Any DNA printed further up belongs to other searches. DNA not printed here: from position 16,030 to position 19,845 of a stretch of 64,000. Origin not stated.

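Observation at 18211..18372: A C-terminal sorting signal fused head-to-tail to a lipoprotein signal peptide in the middle of a 1172-aa ORF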

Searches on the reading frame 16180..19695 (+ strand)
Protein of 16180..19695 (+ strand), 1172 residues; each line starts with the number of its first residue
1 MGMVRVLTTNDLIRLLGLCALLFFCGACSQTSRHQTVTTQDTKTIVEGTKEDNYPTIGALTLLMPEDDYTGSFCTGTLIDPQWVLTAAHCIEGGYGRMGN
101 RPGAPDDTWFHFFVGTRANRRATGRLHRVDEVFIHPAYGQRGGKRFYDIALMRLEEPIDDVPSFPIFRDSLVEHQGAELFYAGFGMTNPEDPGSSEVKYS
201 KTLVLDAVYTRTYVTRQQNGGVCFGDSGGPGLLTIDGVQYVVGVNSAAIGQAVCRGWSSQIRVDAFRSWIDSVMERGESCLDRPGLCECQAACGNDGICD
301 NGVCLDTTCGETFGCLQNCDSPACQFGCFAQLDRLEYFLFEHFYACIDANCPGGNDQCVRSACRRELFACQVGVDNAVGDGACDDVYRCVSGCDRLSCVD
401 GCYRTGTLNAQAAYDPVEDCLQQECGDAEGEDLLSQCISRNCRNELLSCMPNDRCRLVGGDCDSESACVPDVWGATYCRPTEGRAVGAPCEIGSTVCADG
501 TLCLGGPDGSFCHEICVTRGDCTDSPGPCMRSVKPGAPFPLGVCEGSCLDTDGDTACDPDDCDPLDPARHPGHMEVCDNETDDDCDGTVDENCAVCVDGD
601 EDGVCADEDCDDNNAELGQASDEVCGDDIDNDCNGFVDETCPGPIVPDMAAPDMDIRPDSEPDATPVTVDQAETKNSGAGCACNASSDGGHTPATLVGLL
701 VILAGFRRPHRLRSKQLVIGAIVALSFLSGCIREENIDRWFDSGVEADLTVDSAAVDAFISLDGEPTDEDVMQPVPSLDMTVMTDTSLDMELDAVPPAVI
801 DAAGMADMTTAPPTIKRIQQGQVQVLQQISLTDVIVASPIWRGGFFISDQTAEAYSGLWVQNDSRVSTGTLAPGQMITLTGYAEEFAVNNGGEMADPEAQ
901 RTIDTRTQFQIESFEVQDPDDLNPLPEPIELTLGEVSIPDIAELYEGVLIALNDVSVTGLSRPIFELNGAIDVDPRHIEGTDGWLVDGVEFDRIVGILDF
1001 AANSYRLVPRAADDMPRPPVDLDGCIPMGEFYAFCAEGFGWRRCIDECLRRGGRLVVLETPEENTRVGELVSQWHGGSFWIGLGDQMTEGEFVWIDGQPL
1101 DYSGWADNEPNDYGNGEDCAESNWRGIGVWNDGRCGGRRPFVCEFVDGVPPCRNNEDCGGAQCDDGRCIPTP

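Call 3: search_protein_families(library=pfam, proteins=[window:16180-19695:+], max_evalue=1)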
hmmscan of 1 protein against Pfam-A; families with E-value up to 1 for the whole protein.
window:16180-19695:+ (1172 aa): 4 families
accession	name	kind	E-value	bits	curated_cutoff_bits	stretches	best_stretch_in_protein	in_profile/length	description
PF00089.32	Trypsin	-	5.6e-22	79.1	20.6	1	71-270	24-220/220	Trypsin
PF00059.27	Lectin_C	-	2.2e-16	61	22.6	1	1041-1145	5-107/107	Lectin C-type domain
PF11617.13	Cu-binding_MopE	-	1.5e-10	41.6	27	2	561-591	1-30/30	Putative metal-binding motif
PF13365.12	Trypsin_2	-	2.7e-07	31.9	27.6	1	74-230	1-133/144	Trypsin-like peptidase domain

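Call 4: search_protein_families(library=ncbifam, proteins=[window:16180-19695:+], max_evalue=10)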
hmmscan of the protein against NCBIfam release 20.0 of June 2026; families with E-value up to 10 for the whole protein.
window:16180-19695:+ (1172 aa): 3 families
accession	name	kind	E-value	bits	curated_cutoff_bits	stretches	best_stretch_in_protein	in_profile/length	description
NF000157.1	fusid_est_FusH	equivalog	1.3e-05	24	999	1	147-276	129-260/520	fusidic acid esterase FusH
NF045523.1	MXAN_5453_fam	exception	0.0097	14.5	500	1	577-708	419-541/544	MXAN_5453 family MXYO-CTERM-anchored protein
TIGR03901.2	MYXO-CTERM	domain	0.036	14.4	20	1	678-708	1-31/34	MYXO-CTERM sorting domain-containing protein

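Call 6: find_homologous_proteins(query=window:16180-19695:+, max_evalue=0.00001)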
Query window:16180-19695:+ (1172 aa): 380 proteins with E <= 0.00001 among 5964 candidates; the best 120 are listed.
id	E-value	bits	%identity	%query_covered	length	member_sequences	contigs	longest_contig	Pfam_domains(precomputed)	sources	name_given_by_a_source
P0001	0.0e+0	2407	85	100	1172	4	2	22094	PF13365.13,PF00059.28,PF11617.14,PF00089.33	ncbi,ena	-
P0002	2.5e-237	809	37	97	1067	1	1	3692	PF13365.13,PF00059.28,PF11617.14,PF00089.33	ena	-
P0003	4.2e-235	801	39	96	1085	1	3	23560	PF13365.13,PF00059.28,PF00089.33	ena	-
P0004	1.3e-231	790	35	43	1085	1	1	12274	PF00059.28,PF00089.33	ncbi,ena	-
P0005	3.3e-231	788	46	47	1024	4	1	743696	PF13365.13,PF00059.28,PF00089.33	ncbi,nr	ncbi:MAG: trypsin-like serine protease [Deltaproteobacteria bacterium]|nr:trypsin-like serine protea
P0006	4.9e-229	781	41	30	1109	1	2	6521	PF13365.13,PF00059.28,PF11617.14,PF00089.33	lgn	-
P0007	2.0e-223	763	42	30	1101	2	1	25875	PF00059.28,PF00089.33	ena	-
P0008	6.1e-221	754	36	96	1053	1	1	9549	PF13365.13,PF00059.28,PF11617.14,PF00089.33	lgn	-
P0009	1.5e-216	740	44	51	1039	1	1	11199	PF13365.13,PF00059.28,PF00089.33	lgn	-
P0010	4.9e-216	738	45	48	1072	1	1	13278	PF13365.13,PF00059.28,PF00089.33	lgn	-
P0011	7.1e-216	738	34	99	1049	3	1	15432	PF13365.13,PF00059.28,PF00089.33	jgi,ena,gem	-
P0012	3.7e-214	732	45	47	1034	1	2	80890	PF13365.13,PF00059.28,PF00089.33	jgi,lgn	jgi:hypothetical protein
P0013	4.9e-214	732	42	47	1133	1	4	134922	PF00059.28,PF00089.33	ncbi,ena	-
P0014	2.1e-210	720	36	99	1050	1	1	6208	PF13365.13,PF00059.28,PF11617.14,PF00089.33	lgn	-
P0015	9.0e-210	717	42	46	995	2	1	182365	PF13365.13,PF00059.28,PF11617.14,PF00089.33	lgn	-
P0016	3.4e-206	706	43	49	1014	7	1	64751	PF13365.13,PF00059.28,PF11617.14,PF00089.33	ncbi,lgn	ncbi:MAG: trypsin-like serine protease [Deltaproteobacteria bacterium]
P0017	4.0e-206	705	43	47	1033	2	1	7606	PF13365.13,PF00059.28,PF11617.14,PF00089.33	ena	-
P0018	5.1e-206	705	42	51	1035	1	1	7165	PF13365.13,PF00059.28,PF00089.33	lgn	-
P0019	4.9e-203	695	42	48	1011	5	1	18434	PF00059.28,PF00089.33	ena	-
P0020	7.2e-203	695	42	50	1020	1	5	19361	PF13365.13,PF00059.28,PF11617.14,PF00089.33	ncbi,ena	-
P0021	5.1e-202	692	42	50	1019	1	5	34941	PF13365.13,PF00059.28,PF11617.14,PF00089.33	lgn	-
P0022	6.3e-202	691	43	50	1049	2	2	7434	PF13365.13,PF00059.28,PF00089.33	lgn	-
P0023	9.0e-202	691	35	99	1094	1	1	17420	PF13365.13,PF00059.28,PF00089.33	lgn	-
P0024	2.6e-200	686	34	98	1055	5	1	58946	PF13365.13,PF00059.28,PF11617.14,PF00089.33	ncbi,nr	ncbi:MAG: lectin-like protein [Myxococcota bacterium]|nr:lectin-like protein [Myxococcota bacterium]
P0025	5.5e-198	678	43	50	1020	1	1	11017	PF13365.13,PF00059.28,PF11617.14,PF00089.33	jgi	jgi:hypothetical protein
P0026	7.9e-194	665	43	47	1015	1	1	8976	PF13365.13,PF00059.28,PF11617.14,PF00089.33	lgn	-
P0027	7.0e-191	655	36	96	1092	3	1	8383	PF13365.13,PF00059.28,PF11617.14,PF00089.33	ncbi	ncbi:MAG: trypsin-like serine protease [Myxococcota bacterium]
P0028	1.1e-183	631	42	47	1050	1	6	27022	PF13365.13,PF00059.28,PF00089.33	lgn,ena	-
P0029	2.3e-177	610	35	99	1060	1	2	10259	PF13365.13,PF00059.28,PF00089.33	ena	-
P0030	4.5e-176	606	39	48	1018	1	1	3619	PF13365.13,PF00059.28,PF00089.33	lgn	-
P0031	4.1e-174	599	33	98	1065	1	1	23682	PF13365.13,PF00059.28,PF00089.33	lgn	-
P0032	4.4e-173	596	34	96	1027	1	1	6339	PF13365.13,PF00059.28,PF11617.14,PF00089.33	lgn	-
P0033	1.2e-166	575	34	97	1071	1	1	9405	PF13365.13,PF00059.28,PF00089.33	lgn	-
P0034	1.9e-161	557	37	84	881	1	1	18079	PF00059.28,PF11617.14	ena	-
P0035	8.6e-153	529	35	38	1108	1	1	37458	PF13365.13,PF11617.14,PF00089.33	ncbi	-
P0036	4.1e-144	500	35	52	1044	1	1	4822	PF11617.14,PF00089.33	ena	-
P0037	5.2e-142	493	36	59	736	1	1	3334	PF13365.13,PF11617.14,PF00089.33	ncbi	-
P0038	1.4e-134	468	35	58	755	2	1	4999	PF13365.13,PF11617.14,PF00089.33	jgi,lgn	-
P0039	2.1e-134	468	36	44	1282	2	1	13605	PF13365.13,PF00089.33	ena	-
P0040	7.7e-132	459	36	26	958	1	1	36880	PF13365.13,PF11617.14,PF00089.33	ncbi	ncbi:MAG: MopE-related protein [Pseudomonadota bacterium]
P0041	8.0e-131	456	35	61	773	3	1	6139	PF11617.14,PF00089.33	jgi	jgi:hypothetical protein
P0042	2.1e-130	455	36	51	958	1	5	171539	PF11617.14,PF00089.33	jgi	jgi:hypothetical protein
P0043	4.5e-130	453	34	54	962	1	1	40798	PF11617.14,PF00089.33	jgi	jgi:V8-like Glu-specific endopeptidase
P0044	1.6e-128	448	37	52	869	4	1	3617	PF11617.14,PF00089.33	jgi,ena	-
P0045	2.0e-127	445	36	51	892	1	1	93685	PF11617.14,PF00089.33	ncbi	-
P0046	5.0e-127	443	43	47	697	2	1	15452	PF13365.13,PF11617.14,PF00089.33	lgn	-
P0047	3.9e-126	440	38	58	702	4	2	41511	PF13365.13,PF11617.14,PF00089.33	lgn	-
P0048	9.0e-126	439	36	60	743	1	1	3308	PF13365.13,PF11617.14,PF00089.33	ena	-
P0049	1.6e-124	435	37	60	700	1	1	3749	PF13365.13,PF11617.14,PF00089.33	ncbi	-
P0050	8.8e-123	429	36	59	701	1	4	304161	PF13365.13,PF11617.14,PF00089.33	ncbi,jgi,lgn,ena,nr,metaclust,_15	ncbi:MAG: hypothetical protein CMH52_08645 [Myxococcales bacterium]|nr:hypothetical protein [Myxococ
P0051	1.6e-122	428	37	52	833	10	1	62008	PF11617.14,PF00089.33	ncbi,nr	ncbi:MAG: trypsin-like serine protease [Myxococcales bacterium]|nr:trypsin-like serine protease [Myx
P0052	1.8e-122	428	38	51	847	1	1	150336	PF13365.13,PF11617.14,PF00089.33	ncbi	-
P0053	1.7e-121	425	37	60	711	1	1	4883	PF13365.13,PF11617.14,PF00089.33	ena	-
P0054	2.4e-121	425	38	52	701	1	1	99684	PF13365.13,PF11617.14,PF00089.33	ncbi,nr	ncbi:MAG: S1 family peptidase [Myxococcota bacterium]|nr:S1 family peptidase [Myxococcota bacterium]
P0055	6.2e-119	417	34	52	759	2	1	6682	PF11617.14,PF00089.33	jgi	jgi:hypothetical protein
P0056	8.8e-118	413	38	51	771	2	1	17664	PF11617.14,PF00089.33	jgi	jgi:hypothetical protein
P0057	1.1e-117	412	39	51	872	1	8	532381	PF11617.14,PF00089.33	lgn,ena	-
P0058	4.3e-116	407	33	54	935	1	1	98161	PF13365.13,PF11617.14,PF00089.33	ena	-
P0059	1.8e-115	405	34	52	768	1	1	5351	PF11617.14,PF00089.33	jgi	-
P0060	3.6e-115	404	51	8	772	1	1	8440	PF11617.14,PF00089.33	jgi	jgi:MYXO-CTERM domain-containing protein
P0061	2.6e-114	401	38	53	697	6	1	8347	PF13365.13,PF11617.14,PF00089.33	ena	-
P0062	3.1e-114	401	36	52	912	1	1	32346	PF13365.13,PF11617.14,PF00089.33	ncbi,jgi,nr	ncbi:MAG: trypsin-like serine protease [Deltaproteobacteria bacterium]|nr:trypsin-like serine protea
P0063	3.2e-114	401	38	51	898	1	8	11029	PF11617.14,PF00089.33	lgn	-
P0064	1.7e-113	398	33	59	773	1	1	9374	PF13365.13,PF11617.14,PF00089.33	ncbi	-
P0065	4.0e-113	397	36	52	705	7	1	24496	PF13365.13,PF11617.14,PF00089.33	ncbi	ncbi:MAG: S1 family peptidase [Bradymonadia bacterium]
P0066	9.5e-113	396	35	57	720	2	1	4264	PF11617.14,PF00089.33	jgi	-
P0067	2.5e-111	391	39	48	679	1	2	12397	PF13365.13,PF00089.33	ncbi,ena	-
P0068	5.1e-110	387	35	54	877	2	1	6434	PF13365.13,PF11617.14,PF00089.33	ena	-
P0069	5.3e-110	387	37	52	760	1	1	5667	PF13365.13,PF11617.14,PF00089.33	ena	-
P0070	4.0e-108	381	36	52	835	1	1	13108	PF11617.14,PF00089.33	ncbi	-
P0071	1.1e-106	376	34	53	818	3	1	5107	PF13365.13,PF11617.14,PF00089.33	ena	-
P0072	6.4e-106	373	32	54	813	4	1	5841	PF13365.13,PF11617.14,PF00089.33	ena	-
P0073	5.5e-105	370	36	54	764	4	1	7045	PF13365.13,PF11617.14,PF00089.33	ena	-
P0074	8.5e-105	370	37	54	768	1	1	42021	PF11617.14,PF00089.33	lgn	-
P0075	2.0e-104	368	37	53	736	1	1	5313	PF11617.14,PF00089.33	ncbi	ncbi:MAG: trypsin-like serine protease [Myxococcota bacterium]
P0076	2.4e-104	368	37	53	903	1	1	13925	PF13365.13,PF11617.14,PF00089.33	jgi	-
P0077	4.0e-104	367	35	52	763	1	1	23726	PF11617.14,PF00089.33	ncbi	-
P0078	6.9e-104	367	32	51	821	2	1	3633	PF13365.13,PF11617.14,PF00089.33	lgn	-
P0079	7.4e-104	367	36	51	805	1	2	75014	PF13365.13,PF11617.14,PF00089.33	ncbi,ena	-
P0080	1.1e-103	366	49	8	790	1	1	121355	PF13365.13,PF11617.14,PF00089.33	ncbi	ncbi:MAG: MopE-related protein [Pseudomonadota bacterium]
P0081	1.1e-103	366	35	54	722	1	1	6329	PF11617.14,PF00089.33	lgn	-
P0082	8.5e-103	363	35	54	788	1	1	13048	PF13365.13,PF11617.14,PF00089.33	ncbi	-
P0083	1.0e-102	363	36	52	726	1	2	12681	PF13365.13,PF11617.14,PF00089.33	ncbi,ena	-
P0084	1.2e-102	363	33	54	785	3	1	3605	PF11617.14,PF00089.33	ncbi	-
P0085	1.7e-102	362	34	52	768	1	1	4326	PF11617.14,PF00089.33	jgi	jgi:uncharacterized protein (TIGR03382 family)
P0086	3.2e-102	361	32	61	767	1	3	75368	PF11617.14,PF00089.33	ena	-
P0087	9.2e-102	360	37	51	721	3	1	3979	PF11617.14,PF00089.33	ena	-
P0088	1.3e-101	359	38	22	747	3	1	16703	PF13365.13,PF11617.14,PF00089.33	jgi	jgi:secreted trypsin-like serine protease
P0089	2.4e-101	358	35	51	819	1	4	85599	PF11617.14,PF00089.33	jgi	jgi:hypothetical protein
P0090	3.6e-101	358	37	51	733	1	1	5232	PF13365.13,PF11617.14,PF00089.33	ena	-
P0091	5.0e-101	357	34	53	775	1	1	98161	PF11617.14,PF00089.33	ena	-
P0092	5.3e-101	357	34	21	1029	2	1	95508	PF13365.13,PF11617.14,PF00089.33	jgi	jgi:MYXO-CTERM domain-containing protein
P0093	5.7e-101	357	36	50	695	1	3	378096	PF13365.13,PF11617.14,PF00089.33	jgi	jgi:hypothetical protein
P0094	6.1e-101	357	32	51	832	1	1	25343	PF13365.13,PF11617.14,PF00089.33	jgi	-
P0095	1.9e-100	355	34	54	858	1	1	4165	PF11617.14,PF00089.33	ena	-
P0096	2.4e-100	355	32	51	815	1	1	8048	PF13365.13,PF11617.14,PF00089.33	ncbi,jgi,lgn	ncbi:MAG: hypothetical protein ACI9MR_002471 [Myxococcota bacterium]|jgi:hypothetical protein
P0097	5.6e-100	354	33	57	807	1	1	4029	PF13365.13,PF11617.14,PF00089.33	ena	-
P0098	6.2e-100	354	35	55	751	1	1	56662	PF13365.13,PF11617.14,PF00089.33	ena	-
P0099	1.4e-98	349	33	56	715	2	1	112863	PF13365.13,PF11617.14,PF00089.33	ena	-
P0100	5.5e-98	347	36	51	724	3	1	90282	PF13365.13,PF11617.14,PF00089.33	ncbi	-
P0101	2.4e-97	345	36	48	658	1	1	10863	PF13365.13,PF11617.14,PF00089.33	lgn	-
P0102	3.2e-96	341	37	51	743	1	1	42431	PF11617.14,PF00089.33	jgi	jgi:hypothetical protein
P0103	1.5e-95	339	33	55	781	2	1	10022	PF11617.14,PF00089.33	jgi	-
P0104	1.0e-94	336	32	58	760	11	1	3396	PF13365.13,PF11617.14,PF00089.33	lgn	-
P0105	2.7e-94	335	32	54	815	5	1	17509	PF11617.14,PF00089.33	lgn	-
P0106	2.8e-94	335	34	51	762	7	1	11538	PF13365.13,PF11617.14,PF00089.33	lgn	-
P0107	3.2e-94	335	34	51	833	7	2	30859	PF13365.13,PF11617.14,PF00089.33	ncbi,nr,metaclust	ncbi:MAG: hypothetical protein A2289_19470 [Deltaproteobacteria bacterium RIFOXYA12_FULL_58_15]|nr:M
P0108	9.9e-94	333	33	35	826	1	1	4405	PF13365.13,PF11617.14,PF00089.33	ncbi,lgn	-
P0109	1.7e-93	332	36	48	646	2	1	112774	PF13365.13,PF11617.14,PF00089.33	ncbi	ncbi:MAG: trypsin-like serine protease [Bradymonadia bacterium]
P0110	2.9e-92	328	33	56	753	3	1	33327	PF13365.13,PF11617.14,PF00089.33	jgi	jgi:V8-like Glu-specific endopeptidase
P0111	5.7e-92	327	39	22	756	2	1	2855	PF11617.14,PF00089.33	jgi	jgi:uncharacterized protein (TIGR03382 family)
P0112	6.6e-91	324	34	58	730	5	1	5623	PF13365.13,PF11617.14,PF00089.33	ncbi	-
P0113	2.0e-90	322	37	47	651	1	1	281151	PF13365.13,PF11617.14,PF00089.33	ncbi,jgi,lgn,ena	-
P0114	7.6e-90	320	35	46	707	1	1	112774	PF13365.13,PF11617.14,PF00089.33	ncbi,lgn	ncbi:MAG: S1 family peptidase [Bradymonadia bacterium]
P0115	2.3e-88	315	37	49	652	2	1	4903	PF13365.13,PF00089.33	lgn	-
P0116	2.4e-87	312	33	54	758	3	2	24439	PF13365.13,PF11617.14,PF00089.33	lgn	-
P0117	7.1e-87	310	36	48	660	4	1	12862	PF13365.13,PF11617.14,PF00089.33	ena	-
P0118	1.2e-86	310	35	50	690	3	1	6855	PF13365.13,PF11617.14,PF00089.33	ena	-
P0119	4.7e-86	308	36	48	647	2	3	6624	PF13365.13,PF11617.14,PF00089.33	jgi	jgi:hypothetical protein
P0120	5.5e-86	307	34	45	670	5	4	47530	PF13365.13,PF11617.14,PF00089.33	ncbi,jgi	jgi:MYXO-CTERM domain-containing protein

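Call 7: find_encoding_contigs(protein=window:16180-19695:+, flank=5000, max_places=6)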
Protein window:16180-19695:+ (1172 aa): no gene with exactly this product is on record in the collection.
